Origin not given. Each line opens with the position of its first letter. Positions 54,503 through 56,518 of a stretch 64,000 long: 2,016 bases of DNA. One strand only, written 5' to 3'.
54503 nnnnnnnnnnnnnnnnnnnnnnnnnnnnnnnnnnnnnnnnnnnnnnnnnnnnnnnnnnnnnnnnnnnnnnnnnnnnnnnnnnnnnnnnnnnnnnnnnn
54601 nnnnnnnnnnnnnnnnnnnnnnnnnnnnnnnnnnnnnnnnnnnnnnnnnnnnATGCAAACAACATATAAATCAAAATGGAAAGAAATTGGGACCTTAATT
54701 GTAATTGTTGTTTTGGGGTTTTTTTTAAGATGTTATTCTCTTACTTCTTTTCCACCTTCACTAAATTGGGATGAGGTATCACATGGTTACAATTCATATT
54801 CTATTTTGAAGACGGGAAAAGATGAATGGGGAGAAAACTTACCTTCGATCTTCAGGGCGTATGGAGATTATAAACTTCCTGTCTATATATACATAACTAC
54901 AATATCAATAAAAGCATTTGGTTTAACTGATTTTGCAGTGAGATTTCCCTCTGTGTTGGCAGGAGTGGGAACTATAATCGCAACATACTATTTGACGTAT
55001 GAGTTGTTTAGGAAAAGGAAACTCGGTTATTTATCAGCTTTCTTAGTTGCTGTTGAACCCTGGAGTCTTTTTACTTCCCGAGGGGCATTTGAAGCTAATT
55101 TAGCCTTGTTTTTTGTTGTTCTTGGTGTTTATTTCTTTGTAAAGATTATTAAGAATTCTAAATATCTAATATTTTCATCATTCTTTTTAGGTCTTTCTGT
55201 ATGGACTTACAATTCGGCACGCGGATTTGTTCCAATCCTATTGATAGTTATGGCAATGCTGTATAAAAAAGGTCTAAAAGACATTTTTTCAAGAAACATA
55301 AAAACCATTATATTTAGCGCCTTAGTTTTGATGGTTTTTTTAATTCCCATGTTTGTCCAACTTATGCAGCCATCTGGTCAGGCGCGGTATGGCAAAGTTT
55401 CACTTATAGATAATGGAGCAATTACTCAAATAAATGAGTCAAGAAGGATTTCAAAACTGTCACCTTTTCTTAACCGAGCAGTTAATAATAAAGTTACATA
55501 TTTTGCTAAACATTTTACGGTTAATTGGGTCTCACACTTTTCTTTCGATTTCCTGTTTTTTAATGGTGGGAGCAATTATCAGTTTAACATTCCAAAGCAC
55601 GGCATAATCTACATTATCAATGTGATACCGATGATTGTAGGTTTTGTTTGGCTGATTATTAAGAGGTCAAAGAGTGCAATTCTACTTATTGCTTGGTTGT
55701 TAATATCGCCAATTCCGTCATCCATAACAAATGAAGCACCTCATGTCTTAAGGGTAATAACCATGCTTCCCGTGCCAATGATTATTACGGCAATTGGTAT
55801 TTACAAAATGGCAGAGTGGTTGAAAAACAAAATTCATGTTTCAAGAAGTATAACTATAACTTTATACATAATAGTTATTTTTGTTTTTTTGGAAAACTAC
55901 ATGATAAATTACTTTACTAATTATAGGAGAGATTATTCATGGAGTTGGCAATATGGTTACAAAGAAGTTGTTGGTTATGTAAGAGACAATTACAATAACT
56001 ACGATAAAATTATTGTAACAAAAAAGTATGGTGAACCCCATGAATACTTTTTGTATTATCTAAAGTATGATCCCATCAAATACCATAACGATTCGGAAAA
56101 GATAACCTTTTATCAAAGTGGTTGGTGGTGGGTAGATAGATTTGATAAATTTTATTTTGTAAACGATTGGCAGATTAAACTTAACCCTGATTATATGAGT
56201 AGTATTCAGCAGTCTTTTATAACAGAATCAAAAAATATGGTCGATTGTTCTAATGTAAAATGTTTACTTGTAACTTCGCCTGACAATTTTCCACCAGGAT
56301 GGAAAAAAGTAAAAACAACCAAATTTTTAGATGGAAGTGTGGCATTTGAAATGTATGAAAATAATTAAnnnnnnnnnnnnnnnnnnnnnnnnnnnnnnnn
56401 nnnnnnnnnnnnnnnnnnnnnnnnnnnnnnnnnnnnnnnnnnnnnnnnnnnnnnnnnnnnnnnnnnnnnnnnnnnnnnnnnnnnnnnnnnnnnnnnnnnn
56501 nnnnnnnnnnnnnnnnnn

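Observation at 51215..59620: Five head-to-tail ArnT-like paralogues with overlapping or abutting starts, an uninterrupted tandem array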

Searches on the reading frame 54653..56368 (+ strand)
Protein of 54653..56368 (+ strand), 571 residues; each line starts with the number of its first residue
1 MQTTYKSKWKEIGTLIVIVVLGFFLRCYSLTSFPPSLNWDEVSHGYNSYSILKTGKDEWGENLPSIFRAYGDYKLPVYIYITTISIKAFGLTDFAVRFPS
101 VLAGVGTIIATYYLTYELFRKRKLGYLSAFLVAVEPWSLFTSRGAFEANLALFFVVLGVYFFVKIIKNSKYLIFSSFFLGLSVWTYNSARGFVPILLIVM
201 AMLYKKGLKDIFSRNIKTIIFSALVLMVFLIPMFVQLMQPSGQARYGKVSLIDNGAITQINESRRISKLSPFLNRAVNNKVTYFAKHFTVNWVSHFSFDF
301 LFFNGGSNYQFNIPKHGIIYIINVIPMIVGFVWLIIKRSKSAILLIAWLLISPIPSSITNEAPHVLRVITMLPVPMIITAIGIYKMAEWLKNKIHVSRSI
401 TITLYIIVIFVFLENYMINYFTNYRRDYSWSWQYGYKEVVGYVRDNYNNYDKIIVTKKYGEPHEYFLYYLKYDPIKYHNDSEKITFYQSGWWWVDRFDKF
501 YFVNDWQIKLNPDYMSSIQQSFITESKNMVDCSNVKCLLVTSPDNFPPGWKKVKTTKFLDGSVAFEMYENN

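Call 5: search_protein_families(library=pfam, proteins=[window:54653-56368:+], max_evalue=0.01)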
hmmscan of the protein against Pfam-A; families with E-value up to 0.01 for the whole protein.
window:54653-56368:+ (571 aa): 2 families
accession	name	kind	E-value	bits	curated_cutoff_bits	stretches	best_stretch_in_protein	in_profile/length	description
PF13231.12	PMT_2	-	8.3e-12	46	26.1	1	76-230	4-155/160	Dolichyl-phosphate-mannose-protein mannosyltransferase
PF02366.24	PMT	-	1.4e-11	44.8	22.7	1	17-238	2-235/245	Dolichyl-phosphate-mannose-protein mannosyltransferase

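Call 42: find_homologous_proteins(query=window:54653-56368:+, max_evalue=1e-10)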
Query window:54653-56368:+ (571 aa): 3323 proteins with E <= 1e-10 among 8000 candidates; the best 120 are listed.
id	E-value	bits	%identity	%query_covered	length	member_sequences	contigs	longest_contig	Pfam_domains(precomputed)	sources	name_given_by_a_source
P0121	0.0e+0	1296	100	100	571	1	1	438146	PF02366.25,PF13231.13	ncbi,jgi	jgi:4-amino-4-deoxy-L-arabinose transferase-like glycosyltransferase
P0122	9.0e-234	796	61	98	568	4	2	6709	PF02366.25,PF13231.13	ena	-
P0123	9.6e-232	789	62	98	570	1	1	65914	PF02366.25,PF13231.13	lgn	-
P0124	9.7e-232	789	62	97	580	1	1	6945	PF02366.25,PF13231.13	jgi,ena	-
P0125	6.0e-230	783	61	94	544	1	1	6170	PF02366.25,PF13231.13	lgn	-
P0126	1.4e-223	762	62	97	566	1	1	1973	PF02366.25,PF13231.13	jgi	jgi:4-amino-4-deoxy-L-arabinose transferase-like glycosyltransferase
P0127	3.7e-223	760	59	98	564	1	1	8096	PF02366.25,PF13231.13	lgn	-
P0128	3.5e-221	754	58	97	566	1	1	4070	PF02366.25,PF13231.13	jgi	jgi:4-amino-4-deoxy-L-arabinose transferase-like glycosyltransferase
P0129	5.9e-221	753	59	97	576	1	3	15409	PF02366.25,PF13231.13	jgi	jgi:4-amino-4-deoxy-L-arabinose transferase-like glycosyltransferase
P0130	5.7e-219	747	61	97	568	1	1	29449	PF02366.25,PF13231.13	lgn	-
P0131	8.9e-218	743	59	98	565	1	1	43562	PF02366.25,PF13231.13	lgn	-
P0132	1.2e-217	742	62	91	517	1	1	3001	PF02366.25,PF13231.13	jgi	jgi:4-amino-4-deoxy-L-arabinose transferase-like glycosyltransferase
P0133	1.4e-217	742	58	97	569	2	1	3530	PF02366.25,PF13231.13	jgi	jgi:4-amino-4-deoxy-L-arabinose transferase-like glycosyltransferase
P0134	2.4e-217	741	59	98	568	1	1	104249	PF02366.25,PF13231.13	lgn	-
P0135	4.9e-217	740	58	97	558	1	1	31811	PF02366.25,PF13231.13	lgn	-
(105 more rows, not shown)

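Call 56: search_protein_families(library=ncbifam, proteins=[window:54653-56368:+], max_evalue=1)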
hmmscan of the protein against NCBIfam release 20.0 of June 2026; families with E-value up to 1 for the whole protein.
window:54653-56368:+ (571 aa): 1 family
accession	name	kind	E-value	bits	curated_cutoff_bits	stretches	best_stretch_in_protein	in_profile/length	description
TIGR03663.1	TIGR03663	subfamily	1.7e-10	40.5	126.25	1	15-426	4-379/435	flippase activity-associated protein Agl23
